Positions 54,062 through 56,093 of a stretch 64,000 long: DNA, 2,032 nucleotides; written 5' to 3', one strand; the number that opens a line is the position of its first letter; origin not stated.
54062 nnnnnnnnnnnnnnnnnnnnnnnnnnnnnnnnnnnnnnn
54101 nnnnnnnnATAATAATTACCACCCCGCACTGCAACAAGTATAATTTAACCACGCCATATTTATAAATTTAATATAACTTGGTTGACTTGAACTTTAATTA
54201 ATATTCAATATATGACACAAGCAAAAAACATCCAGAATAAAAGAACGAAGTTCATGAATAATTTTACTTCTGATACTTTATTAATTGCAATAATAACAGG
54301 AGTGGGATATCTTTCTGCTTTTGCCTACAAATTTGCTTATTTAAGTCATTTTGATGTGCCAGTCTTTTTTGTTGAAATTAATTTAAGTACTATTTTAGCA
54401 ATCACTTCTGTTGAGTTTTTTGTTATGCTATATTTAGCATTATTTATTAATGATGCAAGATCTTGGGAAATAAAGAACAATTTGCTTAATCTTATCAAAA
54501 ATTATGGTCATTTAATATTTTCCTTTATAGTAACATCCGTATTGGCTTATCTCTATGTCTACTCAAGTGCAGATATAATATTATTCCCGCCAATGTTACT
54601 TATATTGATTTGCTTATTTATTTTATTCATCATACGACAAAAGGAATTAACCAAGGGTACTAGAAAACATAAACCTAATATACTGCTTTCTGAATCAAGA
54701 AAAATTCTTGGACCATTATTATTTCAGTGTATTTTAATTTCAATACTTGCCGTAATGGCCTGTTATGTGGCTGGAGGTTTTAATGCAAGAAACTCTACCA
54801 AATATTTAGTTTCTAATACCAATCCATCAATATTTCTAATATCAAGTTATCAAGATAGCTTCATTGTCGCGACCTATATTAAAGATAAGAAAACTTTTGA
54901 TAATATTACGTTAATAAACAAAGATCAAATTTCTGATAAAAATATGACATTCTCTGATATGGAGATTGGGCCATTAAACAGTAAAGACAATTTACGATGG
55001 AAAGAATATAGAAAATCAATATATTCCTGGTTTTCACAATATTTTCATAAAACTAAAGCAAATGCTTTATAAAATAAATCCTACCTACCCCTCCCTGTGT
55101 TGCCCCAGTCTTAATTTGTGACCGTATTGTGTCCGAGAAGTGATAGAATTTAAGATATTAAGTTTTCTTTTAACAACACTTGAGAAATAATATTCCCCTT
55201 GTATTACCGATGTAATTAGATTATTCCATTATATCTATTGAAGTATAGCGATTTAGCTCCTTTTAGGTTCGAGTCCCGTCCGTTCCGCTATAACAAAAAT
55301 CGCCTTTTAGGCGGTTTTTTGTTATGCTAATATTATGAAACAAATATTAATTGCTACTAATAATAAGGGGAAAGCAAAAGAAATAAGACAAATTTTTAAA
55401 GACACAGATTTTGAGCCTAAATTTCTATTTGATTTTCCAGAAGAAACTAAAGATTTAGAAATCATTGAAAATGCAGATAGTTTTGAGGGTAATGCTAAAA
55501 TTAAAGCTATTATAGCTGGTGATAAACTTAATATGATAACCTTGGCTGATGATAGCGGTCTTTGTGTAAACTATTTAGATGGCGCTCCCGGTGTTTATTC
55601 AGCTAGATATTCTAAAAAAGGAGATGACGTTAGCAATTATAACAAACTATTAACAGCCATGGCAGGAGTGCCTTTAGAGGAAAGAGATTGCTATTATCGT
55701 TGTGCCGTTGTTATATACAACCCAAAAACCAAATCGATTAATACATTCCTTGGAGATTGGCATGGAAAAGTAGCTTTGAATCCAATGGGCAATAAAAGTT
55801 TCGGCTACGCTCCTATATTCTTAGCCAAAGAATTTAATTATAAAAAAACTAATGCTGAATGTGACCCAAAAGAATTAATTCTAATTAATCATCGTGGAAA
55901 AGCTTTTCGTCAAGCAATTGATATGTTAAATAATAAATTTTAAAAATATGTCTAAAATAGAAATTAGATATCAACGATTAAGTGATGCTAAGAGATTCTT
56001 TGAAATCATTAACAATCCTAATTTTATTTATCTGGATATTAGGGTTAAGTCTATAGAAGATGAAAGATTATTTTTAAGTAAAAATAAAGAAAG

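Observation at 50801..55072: OLD-family ATPase/TOPRIM nuclease with four uncharacterised membrane proteins: candidate novel defence or abortive-infection module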

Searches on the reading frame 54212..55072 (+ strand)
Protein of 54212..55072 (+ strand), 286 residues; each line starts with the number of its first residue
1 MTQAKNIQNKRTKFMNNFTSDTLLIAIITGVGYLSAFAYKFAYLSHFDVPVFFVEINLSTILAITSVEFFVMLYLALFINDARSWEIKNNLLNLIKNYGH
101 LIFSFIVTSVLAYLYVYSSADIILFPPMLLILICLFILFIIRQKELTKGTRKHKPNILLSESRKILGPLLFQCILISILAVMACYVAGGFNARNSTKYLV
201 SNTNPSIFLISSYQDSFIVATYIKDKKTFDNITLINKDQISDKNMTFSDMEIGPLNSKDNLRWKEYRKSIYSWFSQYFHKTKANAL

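Call 4: search_protein_families(library=pfam, proteins=[window:54212-55072:+], max_evalue=1)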
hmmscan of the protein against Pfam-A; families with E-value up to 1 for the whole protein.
window:54212-55072:+ (286 aa): 0 families

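Call 5: search_protein_families(library=padloc, proteins=[window:54212-55072:+], max_evalue=1)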
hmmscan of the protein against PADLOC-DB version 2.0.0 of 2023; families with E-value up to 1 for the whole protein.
window:54212-55072:+ (286 aa): 1 family
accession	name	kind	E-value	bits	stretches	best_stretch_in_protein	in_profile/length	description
PDLC03891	NsnC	-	0.0044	14.6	1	204-281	168-247/284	-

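Call 6: search_protein_families(library=ncbifam, proteins=[window:54212-55072:+], max_evalue=1)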
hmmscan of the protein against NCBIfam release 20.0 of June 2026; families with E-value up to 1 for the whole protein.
window:54212-55072:+ (286 aa): 2 families
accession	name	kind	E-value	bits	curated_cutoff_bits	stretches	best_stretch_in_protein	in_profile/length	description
NF040696.1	isopcys_mtase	equivalog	0.013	15.4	160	1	5-144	24-162/190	protein-S-isoprenylcysteine O-methyltransferase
NF002595.0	PRK02251.2-1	equivalog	0.7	10.2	109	0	152-187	17-52/84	cell division protein CrgA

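Call 16: find_homologous_proteins(query=window:54212-55072:+, max_evalue=0.01)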
Query window:54212-55072:+ (286 aa): 2 proteins with E <= 0.01 among 1593 candidates.
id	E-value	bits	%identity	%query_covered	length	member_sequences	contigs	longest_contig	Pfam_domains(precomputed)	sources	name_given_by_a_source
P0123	1.8e-171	587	100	95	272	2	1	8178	-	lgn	-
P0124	6.3e-37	146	34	90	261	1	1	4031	PF27470.1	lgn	-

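Call 17: find_encoding_contigs(protein=P0124, flank=10000)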
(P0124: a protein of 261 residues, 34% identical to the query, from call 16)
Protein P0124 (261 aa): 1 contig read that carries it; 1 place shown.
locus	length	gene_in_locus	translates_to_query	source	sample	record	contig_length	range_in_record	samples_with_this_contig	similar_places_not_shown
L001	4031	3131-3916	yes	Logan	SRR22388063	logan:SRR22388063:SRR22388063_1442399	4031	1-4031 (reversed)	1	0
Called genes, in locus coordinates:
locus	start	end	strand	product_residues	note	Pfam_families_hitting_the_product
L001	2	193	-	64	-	?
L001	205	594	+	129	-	-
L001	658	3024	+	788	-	-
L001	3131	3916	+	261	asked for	PF27470:TfpB (weak)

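Call 18: find_encoding_contigs(protein=P0123, flank=10000)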
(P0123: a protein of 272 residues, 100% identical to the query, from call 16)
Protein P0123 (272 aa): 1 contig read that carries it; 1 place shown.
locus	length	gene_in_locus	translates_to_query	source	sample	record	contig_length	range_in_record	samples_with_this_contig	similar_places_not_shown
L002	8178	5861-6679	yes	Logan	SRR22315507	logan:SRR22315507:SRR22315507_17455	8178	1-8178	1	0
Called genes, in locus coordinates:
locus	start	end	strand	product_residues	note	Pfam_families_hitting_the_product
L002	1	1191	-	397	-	?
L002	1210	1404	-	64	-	PF12728:HTH_17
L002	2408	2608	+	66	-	-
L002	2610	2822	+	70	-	-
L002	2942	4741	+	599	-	PF02463:SMC_N, PF13175:AAA_15, PF13476:AAA_23, PF13304:AAA_21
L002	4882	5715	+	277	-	-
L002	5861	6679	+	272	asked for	-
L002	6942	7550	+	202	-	PF01725:Ham1p_like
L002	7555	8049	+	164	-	PF13302:Acetyltransf_3, PF00583:Acetyltransf_1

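Call 26: search_protein_families(library=pfam, proteins=[L001:658-3024:+, L001:205-594:+, L001:3131-3916:+], max_evalue=0.01)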
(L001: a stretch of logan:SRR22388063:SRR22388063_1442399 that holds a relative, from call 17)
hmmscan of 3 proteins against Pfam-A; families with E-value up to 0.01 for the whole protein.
L001:658-3024:+ (788 aa): 0 families

L001:205-594:+ (129 aa): 2 families
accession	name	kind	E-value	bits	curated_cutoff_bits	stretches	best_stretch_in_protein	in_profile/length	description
PF05899.18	Cupin_3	-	0.00013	22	23.5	1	44-97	11-60/74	EutQ-like cupin domain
PF07883.17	Cupin_2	-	0.00033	20.7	27.2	1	62-97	18-52/70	Cupin domain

L001:3131-3916:+ (261 aa): 0 families

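Call 45: predict_structure(alignment_id=A3)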
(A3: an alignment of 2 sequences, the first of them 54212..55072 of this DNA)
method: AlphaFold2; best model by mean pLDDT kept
length: 286 residues; sequences in the alignment: 2
mean_pLDDT: 47.0   pTM: 0.45
mean pLDDT of the five models: 47.0, 44.4, 43.9, 42.1, 41.8
residues with pLDDT >= 90: 0; 70-90: 0; 50-70: 107; < 50: 179
segments of 3 or more residues with pLDDT < 50: 3-6, 10-23, 48-54, 75-83, 86-109, 111-173, 202-207, 211-213, 248-267, 269-271, 273-286
pLDDT, mean of each block of 10 residues (from residue 1): 48 37 50 59 54 47 54 46 45 45 46 43 44 45 40 36 37 51 57 53 48 52 51 55 50 39 46 46 35
secondary structure, 60 per line:
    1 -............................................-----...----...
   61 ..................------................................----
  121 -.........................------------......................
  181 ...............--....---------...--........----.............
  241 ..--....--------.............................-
elements in order: H2-45 H58-78 H85-116 H122-146 H159-195 E198-201 E211-213 E216-223 E228-236 H237-242 E245-248 H257-285

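Call 70: search_protein_families(library=phrogs, proteins=[window:54212-55072:+, L001:658-3024:+, L001:3131-3916:+], max_evalue=0.01)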
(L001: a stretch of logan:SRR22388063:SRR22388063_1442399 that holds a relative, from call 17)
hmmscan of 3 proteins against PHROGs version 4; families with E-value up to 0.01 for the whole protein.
window:54212-55072:+ (286 aa): 0 families

L001:658-3024:+ (788 aa): 0 families

L001:3131-3916:+ (261 aa): 0 families

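Call 81: search_dna_similar(query=window:54212-55072:+, collection=plasmids, mode=protein, max_evalue=0.001, max_rows=10)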
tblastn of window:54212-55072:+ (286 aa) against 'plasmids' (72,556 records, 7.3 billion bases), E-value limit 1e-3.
No match.

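Call 83: search_dna_similar(query=window:54212-55072:+, collection=phages, mode=protein, max_evalue=0.001, max_rows=10)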
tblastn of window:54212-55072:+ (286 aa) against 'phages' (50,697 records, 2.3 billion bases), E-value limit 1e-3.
No match.

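Call 84: find_related_loci(query=A3, collection=viral_contigs, flank=7000)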
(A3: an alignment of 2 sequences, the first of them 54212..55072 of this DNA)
Query A3 (286 aa) in viral_contigs; peptide patterns used: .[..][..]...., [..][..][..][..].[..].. (x = any residue, [..] = any of these).
372 stretches matched a pattern, but none encodes a relative of the query by tblastn (E <= 1e-3).

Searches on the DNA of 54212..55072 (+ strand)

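Call 77: search_rna_families(sources=[L001, L003, L076, L083, L085, L086, L087, L088, L089, L009, L028], threshold=gathering)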
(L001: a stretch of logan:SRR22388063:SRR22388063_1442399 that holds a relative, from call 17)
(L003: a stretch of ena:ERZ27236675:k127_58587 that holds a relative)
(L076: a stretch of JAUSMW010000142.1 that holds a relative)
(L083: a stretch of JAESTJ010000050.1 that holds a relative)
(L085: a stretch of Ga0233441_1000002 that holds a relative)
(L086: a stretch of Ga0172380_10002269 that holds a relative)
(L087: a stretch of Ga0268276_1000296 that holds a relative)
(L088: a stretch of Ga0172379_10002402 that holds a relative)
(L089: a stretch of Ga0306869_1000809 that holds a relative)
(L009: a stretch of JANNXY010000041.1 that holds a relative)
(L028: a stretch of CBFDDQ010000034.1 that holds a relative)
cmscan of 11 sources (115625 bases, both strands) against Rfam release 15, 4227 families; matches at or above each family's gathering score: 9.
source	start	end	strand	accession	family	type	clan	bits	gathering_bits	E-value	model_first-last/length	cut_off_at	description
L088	4222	4766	+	RF00010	RNaseP_bact_a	Gene; ribozyme;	CL00002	142.1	100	2.1e-43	1-367/367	no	Bacterial RNase P class A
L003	843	916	+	RF00005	tRNA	Gene; tRNA;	CL00001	75.2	29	2.1e-14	1-71/71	no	tRNA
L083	6903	6976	+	RF00005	tRNA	Gene; tRNA;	CL00001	72.8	29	9.7e-14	1-71/71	no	tRNA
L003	4031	4102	-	RF00005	tRNA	Gene; tRNA;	CL00001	66.4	29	5.6e-12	1-71/71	no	tRNA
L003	11156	11229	+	RF00005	tRNA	Gene; tRNA;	CL00001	66.1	29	6.7e-12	1-71/71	no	tRNA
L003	5525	5598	+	RF00005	tRNA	Gene; tRNA;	CL00001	63.8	29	2.9e-11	1-71/71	no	tRNA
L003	5438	5521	+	RF00005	tRNA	Gene; tRNA;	CL00001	60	29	3.2e-10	1-71/71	no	tRNA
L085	5649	5720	+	RF00005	tRNA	Gene; tRNA;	CL00001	59.1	29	5.6e-10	1-71/71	no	tRNA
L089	52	123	+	RF00005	tRNA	Gene; tRNA;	CL00001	56.6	29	2.7e-09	1-71/71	no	tRNA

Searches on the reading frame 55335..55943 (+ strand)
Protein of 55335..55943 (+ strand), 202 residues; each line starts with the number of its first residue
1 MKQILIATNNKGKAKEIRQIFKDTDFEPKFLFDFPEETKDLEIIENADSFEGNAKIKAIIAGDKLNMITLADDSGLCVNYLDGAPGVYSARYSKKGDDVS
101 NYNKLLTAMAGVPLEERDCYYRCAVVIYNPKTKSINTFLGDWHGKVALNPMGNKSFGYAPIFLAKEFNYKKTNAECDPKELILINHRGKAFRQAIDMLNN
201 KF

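Call 96: find_encoding_contigs(protein=window:55335-55943:+, flank=9000, max_places=6)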
Protein window:55335-55943:+ (202 aa): 2 contigs read that carry it; 2 places shown.
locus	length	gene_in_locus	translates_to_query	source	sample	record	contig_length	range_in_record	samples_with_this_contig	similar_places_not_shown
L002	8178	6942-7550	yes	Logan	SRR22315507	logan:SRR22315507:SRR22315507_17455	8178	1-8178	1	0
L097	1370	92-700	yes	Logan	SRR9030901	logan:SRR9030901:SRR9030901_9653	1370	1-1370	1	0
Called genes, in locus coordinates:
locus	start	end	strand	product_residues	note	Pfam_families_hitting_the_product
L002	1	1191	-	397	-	?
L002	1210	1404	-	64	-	PF12728:HTH_17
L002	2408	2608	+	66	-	-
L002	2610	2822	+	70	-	-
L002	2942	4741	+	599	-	PF02463:SMC_N, PF13175:AAA_15, PF13476:AAA_23, PF13304:AAA_21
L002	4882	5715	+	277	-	-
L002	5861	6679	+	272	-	-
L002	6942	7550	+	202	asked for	PF01725:Ham1p_like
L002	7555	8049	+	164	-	PF13302:Acetyltransf_3, PF00583:Acetyltransf_1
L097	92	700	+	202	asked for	PF01725:Ham1p_like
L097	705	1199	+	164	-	PF13302:Acetyltransf_3, PF00583:Acetyltransf_1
